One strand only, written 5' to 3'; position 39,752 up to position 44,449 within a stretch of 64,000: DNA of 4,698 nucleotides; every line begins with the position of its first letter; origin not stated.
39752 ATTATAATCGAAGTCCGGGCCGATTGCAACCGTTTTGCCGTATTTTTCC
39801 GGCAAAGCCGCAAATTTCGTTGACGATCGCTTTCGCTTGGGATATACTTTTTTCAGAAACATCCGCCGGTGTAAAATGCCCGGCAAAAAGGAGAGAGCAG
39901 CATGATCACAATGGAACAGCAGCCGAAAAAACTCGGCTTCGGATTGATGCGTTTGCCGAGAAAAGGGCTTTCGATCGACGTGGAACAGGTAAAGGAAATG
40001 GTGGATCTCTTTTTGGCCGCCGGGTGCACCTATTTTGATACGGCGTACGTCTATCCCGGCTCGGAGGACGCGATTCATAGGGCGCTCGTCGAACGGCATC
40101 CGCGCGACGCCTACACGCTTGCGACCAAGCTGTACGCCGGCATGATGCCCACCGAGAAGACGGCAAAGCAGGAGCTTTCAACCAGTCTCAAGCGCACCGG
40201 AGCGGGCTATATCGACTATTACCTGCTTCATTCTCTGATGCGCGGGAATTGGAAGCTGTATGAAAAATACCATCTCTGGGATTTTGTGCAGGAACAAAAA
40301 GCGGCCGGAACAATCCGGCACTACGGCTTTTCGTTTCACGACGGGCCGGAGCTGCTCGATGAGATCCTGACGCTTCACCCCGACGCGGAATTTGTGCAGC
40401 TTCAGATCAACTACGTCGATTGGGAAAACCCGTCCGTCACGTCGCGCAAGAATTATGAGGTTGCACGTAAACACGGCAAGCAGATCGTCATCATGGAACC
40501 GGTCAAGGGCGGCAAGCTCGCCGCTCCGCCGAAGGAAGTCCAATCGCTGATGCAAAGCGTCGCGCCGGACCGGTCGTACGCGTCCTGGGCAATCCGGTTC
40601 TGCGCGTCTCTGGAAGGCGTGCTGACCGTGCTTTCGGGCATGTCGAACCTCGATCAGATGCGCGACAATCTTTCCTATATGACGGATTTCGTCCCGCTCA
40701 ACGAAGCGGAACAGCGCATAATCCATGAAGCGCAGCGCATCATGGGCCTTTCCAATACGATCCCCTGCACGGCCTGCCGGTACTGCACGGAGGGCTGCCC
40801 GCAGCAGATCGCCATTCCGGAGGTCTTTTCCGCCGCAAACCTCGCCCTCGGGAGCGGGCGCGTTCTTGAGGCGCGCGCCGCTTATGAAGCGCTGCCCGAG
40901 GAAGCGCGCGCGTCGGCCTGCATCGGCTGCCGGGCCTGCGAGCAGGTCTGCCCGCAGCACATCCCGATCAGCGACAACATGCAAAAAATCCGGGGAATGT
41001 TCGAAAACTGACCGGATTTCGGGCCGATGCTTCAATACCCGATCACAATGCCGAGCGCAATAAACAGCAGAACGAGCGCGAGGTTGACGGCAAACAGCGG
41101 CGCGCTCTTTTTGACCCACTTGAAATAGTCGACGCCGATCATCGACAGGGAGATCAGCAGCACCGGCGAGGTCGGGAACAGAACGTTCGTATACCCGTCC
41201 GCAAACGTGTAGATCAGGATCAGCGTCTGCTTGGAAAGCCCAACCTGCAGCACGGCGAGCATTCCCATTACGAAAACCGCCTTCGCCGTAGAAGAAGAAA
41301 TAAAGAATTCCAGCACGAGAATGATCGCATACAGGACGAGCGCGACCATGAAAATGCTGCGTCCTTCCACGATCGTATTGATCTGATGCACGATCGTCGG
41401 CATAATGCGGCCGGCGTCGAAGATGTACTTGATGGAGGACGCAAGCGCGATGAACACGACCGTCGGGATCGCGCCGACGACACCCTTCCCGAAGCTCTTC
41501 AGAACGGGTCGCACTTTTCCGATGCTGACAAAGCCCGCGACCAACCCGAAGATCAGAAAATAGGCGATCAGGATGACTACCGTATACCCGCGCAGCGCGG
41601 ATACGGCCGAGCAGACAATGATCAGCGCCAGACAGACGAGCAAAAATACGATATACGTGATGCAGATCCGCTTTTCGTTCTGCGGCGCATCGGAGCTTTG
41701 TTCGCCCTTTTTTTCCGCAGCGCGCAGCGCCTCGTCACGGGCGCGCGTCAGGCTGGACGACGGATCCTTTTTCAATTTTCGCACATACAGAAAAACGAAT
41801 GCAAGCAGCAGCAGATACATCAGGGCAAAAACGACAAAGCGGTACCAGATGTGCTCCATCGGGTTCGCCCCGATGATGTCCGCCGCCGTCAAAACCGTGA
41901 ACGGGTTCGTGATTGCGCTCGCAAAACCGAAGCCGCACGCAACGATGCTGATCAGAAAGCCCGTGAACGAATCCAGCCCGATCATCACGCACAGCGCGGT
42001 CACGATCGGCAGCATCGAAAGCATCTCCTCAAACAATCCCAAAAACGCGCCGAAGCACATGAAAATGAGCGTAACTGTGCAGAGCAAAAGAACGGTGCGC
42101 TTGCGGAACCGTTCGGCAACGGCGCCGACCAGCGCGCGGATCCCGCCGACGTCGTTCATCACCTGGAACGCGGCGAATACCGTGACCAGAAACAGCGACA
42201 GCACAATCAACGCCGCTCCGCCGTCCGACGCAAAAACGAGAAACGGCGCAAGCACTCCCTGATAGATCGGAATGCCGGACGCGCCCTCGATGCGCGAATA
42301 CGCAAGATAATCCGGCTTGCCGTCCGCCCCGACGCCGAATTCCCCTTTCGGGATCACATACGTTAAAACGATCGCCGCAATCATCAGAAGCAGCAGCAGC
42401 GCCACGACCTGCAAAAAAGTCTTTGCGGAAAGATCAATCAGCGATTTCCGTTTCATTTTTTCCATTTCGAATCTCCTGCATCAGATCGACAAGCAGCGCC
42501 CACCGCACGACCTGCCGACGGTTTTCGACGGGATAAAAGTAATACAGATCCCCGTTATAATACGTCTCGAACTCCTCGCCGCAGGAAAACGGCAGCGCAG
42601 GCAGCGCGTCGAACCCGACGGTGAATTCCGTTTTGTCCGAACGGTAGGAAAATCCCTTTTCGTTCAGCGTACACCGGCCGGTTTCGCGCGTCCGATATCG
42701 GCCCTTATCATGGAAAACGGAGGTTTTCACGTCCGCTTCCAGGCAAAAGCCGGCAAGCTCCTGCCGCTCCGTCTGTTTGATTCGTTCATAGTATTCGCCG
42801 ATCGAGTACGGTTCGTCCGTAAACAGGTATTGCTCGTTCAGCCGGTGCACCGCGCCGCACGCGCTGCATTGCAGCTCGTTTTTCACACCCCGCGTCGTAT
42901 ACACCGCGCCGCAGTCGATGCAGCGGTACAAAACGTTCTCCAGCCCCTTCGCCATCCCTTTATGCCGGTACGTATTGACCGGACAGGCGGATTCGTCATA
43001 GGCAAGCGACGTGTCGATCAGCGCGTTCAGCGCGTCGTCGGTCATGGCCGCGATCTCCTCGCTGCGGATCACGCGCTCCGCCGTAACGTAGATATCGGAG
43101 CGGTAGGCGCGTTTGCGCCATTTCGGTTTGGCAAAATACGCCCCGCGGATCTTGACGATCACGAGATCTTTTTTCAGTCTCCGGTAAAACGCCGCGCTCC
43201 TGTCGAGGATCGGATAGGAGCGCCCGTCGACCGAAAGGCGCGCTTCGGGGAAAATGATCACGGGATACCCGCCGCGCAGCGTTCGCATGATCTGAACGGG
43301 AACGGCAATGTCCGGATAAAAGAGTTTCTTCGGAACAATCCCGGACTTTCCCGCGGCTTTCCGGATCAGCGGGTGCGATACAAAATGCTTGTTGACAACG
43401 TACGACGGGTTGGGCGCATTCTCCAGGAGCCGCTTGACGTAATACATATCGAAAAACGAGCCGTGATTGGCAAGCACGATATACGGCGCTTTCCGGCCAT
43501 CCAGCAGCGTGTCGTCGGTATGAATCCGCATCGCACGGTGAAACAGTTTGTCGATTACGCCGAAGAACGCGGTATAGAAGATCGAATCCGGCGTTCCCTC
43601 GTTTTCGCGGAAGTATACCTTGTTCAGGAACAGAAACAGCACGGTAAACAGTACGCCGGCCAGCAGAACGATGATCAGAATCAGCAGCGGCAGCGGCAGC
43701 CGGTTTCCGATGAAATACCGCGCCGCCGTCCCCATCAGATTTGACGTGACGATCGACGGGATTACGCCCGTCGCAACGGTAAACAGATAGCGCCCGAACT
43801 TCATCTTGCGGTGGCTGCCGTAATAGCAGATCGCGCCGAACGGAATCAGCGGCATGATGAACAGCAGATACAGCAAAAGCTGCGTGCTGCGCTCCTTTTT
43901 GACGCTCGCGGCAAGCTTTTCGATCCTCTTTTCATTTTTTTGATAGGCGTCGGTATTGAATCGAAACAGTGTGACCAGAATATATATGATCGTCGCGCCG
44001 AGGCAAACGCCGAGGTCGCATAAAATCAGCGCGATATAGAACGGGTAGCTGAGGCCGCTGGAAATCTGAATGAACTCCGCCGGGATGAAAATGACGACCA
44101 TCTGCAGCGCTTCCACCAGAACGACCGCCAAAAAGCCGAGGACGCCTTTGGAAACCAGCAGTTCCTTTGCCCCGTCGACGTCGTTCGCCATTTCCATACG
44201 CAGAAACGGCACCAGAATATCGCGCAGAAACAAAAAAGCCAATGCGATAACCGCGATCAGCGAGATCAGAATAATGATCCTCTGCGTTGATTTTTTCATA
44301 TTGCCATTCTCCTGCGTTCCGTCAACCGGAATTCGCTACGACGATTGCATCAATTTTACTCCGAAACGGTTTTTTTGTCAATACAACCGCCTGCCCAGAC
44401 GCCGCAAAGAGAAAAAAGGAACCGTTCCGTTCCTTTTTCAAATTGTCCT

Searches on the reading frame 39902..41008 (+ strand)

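Call 97: search_protein_families(library=pfam, proteins=[window:39902-41008:+], max_evalue=0.0001)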
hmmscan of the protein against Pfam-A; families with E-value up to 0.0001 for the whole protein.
window:39902-41008:+ (369 aa): 10 families
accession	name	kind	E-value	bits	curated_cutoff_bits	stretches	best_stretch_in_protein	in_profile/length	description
PF00248.27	Aldo_ket_red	-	1.2e-39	136.6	24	1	10-277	1-289/291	Aldo/keto reductase family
PF13187.11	Fer4_9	-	7.2e-09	36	27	1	289-353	2-50/52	4Fe-4S dicluster domain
PF13534.11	Fer4_17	-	2.9e-07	31.4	22.2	1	289-354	2-60/61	4Fe-4S dicluster domain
PF13183.11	Fer4_8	-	3.2e-07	31.2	27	1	288-354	4-68/68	4Fe-4S dicluster domain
PF13237.11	Fer4_10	-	3.5e-07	30.5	25.5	1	285-351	5-53/53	4Fe-4S dicluster domain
PF12838.12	Fer4_7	-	3.1e-06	28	27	1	289-353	2-51/52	4Fe-4S dicluster domain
PF13484.11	Fer4_16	-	5.4e-06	27.5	30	1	289-352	2-65/66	4Fe-4S double cluster binding domain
PF12797.12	Fer4_2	-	1.3e-05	25.3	24.5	0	337-351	7-21/22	4Fe-4S binding domain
PF14697.11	Fer4_21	-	1.5e-05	25.5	35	0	336-352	37-53/59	4Fe-4S dicluster domain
PF13746.11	Fer4_18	-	2.1e-05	25.1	27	0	333-361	54-82/114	4Fe-4S dicluster domain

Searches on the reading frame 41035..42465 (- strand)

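Call 97: search_protein_families(library=pfam, proteins=[window:41035-42465:-], max_evalue=0.0001)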
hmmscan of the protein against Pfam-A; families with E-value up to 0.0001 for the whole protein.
window:41035-42465:- (477 aa): 2 families
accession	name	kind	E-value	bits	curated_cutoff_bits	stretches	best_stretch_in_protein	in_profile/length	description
PF03606.21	DcuC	-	5.8e-48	164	23.1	1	21-471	5-458/461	C4-dicarboxylate anaerobic carrier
PF03600.22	CitMHS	-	2.5e-06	27.3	31.9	1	21-420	14-334/336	Citrate transporter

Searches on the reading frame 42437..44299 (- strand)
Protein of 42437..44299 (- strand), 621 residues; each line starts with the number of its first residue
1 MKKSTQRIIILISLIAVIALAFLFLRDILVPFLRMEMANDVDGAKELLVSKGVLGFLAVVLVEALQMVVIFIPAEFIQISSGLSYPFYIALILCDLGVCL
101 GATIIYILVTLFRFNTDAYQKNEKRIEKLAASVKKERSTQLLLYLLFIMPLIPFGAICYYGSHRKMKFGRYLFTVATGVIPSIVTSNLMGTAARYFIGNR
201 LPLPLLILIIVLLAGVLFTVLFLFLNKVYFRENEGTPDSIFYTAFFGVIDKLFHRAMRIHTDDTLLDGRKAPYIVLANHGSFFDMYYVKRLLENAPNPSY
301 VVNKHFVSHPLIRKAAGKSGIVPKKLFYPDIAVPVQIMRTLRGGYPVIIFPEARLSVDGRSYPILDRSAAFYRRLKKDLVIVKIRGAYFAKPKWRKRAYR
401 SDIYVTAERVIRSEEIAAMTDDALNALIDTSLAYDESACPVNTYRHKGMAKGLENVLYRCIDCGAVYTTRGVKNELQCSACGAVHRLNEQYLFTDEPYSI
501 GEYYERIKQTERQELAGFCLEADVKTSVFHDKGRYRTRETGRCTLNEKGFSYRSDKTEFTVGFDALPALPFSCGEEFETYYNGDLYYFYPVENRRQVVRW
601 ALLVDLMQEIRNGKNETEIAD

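Call 97: search_protein_families(library=pfam, proteins=[window:42437-44299:-], max_evalue=0.0001)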
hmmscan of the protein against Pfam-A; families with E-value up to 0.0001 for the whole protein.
window:42437-44299:- (621 aa): 2 families
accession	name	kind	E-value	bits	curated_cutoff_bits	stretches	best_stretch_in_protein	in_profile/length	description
PF09335.16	VTT_dom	-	1.6e-11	45.2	33.9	1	72-188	1-119/123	VTT domain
PF01553.26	Acyltransferase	-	9.5e-08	32.4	23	1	270-360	13-107/132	Acyltransferase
